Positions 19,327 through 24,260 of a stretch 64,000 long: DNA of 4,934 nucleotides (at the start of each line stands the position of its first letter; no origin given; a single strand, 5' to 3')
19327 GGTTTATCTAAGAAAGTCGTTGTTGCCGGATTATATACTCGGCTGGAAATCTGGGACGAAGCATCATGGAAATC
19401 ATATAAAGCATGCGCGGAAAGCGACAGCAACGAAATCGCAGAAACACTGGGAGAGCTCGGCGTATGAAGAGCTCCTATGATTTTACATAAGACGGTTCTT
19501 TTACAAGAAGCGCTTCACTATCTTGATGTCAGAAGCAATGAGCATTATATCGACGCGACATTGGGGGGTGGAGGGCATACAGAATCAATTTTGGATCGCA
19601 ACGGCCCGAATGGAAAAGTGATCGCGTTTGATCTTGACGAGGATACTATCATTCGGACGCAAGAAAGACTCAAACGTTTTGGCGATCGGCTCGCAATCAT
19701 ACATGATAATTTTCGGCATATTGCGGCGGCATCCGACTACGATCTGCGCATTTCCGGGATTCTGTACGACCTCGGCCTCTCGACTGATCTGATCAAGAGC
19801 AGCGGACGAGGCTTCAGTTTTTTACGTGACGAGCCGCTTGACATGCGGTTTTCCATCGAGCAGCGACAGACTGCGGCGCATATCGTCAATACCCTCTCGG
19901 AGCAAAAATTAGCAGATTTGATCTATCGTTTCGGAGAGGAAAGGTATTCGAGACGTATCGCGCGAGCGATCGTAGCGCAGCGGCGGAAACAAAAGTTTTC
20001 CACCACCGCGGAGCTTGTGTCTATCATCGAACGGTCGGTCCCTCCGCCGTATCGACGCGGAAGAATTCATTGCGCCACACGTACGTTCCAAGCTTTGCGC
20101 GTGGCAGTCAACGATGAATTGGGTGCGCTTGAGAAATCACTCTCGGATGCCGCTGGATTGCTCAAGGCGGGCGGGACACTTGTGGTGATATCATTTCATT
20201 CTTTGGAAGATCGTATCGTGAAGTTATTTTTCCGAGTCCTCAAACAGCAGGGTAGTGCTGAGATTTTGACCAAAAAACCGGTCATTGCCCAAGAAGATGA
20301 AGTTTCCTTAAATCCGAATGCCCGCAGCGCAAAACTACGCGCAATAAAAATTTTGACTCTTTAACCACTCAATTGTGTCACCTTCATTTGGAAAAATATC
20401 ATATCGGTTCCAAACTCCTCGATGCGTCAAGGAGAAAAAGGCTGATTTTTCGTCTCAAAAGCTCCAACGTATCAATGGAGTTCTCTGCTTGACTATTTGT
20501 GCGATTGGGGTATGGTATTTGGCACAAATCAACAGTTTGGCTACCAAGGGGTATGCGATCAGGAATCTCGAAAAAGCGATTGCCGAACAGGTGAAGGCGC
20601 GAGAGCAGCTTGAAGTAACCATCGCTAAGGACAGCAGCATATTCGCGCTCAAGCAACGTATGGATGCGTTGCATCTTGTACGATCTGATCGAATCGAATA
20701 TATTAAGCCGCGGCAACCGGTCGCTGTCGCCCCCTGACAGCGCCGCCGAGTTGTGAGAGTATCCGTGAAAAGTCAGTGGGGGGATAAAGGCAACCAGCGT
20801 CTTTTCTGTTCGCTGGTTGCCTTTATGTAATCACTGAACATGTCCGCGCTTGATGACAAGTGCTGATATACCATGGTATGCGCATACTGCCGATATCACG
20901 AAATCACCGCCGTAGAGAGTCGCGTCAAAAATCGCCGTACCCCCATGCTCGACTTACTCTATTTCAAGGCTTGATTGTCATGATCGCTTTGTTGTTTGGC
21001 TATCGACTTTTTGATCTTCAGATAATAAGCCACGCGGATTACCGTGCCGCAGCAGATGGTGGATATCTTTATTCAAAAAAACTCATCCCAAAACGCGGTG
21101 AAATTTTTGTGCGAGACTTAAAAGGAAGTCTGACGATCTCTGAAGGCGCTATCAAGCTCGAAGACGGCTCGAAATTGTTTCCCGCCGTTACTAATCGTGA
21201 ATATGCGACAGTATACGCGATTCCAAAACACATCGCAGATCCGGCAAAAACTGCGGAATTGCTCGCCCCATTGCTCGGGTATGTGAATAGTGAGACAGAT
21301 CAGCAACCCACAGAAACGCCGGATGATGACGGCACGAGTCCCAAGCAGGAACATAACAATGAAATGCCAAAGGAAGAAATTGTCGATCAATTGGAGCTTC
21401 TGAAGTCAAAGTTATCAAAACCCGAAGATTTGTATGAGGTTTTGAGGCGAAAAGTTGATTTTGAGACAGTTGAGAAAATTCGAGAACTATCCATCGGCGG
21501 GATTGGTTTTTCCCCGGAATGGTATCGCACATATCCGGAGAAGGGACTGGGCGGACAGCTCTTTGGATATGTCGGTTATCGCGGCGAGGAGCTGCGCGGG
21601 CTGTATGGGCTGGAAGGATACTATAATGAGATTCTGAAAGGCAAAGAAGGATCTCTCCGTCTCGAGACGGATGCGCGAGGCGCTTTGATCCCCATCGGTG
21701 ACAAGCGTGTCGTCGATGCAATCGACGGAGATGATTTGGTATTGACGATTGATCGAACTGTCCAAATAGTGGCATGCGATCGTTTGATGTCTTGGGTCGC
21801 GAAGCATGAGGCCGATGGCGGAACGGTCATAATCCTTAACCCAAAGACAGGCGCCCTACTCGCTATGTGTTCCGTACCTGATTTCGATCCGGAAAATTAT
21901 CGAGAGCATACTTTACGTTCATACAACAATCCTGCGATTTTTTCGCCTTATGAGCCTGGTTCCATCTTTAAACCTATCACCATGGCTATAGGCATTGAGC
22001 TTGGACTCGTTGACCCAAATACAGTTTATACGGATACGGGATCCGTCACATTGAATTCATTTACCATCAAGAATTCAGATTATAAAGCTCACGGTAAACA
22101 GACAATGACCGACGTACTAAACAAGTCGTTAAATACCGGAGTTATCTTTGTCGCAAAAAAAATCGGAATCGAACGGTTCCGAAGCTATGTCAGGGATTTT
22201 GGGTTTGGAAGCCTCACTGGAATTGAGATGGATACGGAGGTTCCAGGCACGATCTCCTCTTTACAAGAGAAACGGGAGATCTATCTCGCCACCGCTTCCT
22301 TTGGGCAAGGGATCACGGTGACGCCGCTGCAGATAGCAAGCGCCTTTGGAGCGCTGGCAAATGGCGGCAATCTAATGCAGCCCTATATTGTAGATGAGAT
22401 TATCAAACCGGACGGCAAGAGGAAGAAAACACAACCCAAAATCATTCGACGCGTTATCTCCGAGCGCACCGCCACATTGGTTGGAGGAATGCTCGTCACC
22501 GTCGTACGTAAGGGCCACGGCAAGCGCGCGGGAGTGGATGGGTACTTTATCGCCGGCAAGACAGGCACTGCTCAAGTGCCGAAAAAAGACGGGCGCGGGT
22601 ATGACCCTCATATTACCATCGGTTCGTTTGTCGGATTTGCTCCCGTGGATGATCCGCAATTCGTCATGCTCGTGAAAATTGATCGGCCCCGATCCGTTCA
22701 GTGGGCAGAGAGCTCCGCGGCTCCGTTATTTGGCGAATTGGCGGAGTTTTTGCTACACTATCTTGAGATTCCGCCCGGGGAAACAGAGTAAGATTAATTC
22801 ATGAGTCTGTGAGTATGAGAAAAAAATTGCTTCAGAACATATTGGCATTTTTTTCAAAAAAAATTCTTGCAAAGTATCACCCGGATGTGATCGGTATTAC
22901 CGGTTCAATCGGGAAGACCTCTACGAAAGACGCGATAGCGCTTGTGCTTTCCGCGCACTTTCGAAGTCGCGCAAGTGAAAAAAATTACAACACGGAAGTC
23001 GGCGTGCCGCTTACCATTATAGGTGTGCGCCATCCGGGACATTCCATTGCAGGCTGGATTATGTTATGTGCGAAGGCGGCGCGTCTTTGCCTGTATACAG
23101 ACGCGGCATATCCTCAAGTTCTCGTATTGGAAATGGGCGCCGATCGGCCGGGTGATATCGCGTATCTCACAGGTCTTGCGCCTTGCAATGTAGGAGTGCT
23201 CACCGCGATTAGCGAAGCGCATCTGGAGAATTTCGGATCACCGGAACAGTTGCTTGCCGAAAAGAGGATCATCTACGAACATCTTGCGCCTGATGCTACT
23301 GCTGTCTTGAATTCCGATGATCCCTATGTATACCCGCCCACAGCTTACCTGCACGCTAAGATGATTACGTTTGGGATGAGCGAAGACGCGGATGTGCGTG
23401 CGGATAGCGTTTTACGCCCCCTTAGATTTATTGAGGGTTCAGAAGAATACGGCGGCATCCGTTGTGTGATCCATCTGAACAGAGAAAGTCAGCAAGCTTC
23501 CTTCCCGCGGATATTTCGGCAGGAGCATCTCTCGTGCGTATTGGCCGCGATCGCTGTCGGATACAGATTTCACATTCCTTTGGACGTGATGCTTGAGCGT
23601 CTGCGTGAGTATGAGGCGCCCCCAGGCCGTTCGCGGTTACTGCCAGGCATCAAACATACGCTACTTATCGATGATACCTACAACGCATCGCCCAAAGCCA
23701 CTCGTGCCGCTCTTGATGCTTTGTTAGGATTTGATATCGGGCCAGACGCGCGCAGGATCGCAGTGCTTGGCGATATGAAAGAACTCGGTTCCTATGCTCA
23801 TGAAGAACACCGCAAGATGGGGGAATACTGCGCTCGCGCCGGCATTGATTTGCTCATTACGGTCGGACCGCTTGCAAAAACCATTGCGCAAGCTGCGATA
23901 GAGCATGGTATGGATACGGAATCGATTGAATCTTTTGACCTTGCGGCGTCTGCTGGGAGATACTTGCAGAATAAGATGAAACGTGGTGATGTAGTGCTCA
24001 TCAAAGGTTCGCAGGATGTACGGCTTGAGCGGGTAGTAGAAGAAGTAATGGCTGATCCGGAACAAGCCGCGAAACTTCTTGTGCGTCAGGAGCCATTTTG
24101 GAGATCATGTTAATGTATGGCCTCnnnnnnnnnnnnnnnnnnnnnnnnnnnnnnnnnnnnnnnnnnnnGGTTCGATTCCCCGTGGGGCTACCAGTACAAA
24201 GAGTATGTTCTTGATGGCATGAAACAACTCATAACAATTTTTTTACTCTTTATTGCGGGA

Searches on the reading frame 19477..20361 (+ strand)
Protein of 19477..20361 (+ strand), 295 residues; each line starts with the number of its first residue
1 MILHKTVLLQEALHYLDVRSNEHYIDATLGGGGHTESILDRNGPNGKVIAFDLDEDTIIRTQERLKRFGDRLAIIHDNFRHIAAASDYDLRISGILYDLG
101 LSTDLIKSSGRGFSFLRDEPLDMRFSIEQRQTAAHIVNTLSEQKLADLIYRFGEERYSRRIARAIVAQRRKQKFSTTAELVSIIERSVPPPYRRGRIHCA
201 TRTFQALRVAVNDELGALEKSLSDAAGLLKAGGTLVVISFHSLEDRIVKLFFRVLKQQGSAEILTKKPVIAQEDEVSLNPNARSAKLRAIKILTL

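Call 21: search_protein_families(library=pfam, proteins=[window:19477-20361:+], max_evalue=0.001)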
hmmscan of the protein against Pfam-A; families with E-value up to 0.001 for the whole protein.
window:19477-20361:+ (295 aa): 3 families
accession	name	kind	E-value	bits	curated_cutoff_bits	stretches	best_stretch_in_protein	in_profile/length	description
PF01795.25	Methyltransf_5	-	2.9e-99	332.9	27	1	2-291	2-307/309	MraW methylase family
PF01189.24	Methyltr_RsmB-F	-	0.00016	21.9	27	1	15-86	3-75/199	16S rRNA methyltransferase RsmB/F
PF13649.12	Methyltransf_25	-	0.00018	22.6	27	0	26-93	3-70/97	Methyltransferase domain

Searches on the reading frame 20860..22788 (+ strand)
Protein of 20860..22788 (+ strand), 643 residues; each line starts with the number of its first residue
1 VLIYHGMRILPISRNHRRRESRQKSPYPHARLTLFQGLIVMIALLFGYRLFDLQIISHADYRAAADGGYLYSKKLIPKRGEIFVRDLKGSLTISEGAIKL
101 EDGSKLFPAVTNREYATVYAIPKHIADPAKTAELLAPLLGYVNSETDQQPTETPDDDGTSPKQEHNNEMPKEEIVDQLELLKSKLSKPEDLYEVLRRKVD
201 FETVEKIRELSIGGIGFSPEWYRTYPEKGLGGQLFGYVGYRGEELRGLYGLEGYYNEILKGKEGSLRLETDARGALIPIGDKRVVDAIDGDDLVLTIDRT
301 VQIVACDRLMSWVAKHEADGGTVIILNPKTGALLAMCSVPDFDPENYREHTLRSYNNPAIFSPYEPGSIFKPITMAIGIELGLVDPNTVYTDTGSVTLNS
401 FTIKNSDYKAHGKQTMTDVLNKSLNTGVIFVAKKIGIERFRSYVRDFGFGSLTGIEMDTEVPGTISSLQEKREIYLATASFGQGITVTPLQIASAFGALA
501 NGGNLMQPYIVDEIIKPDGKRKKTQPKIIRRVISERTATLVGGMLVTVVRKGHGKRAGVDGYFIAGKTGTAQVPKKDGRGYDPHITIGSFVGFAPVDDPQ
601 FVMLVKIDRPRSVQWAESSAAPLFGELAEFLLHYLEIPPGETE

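Call 21: search_protein_families(library=pfam, proteins=[window:20860-22788:+], max_evalue=0.001)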
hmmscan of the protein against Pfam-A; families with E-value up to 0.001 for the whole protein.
window:20860-22788:+ (643 aa): 2 families
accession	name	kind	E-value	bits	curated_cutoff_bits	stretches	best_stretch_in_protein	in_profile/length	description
PF00905.27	Transpeptidase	-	4.4e-76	256.4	22.1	1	321-627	1-297/299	Penicillin binding protein transpeptidase domain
PF03717.20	PBP_dimer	-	1.1e-12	49.2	24.4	1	110-277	18-176/180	Penicillin-binding Protein dimerisation domain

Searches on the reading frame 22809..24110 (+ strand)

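Call 21: search_protein_families(library=pfam, proteins=[window:22809-24110:+], max_evalue=0.001)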
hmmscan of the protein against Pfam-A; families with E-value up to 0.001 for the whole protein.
window:22809-24110:+ (434 aa): 2 families
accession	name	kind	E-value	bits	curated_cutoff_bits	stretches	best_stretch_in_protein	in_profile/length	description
PF08245.18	Mur_ligase_M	-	3.7e-24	86.3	24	2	101-200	56-158/200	Mur ligase middle domain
PF02875.26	Mur_ligase_C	-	1.7e-18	68.1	28.4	1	273-401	1-126/127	Mur ligase, glutamate ligase domain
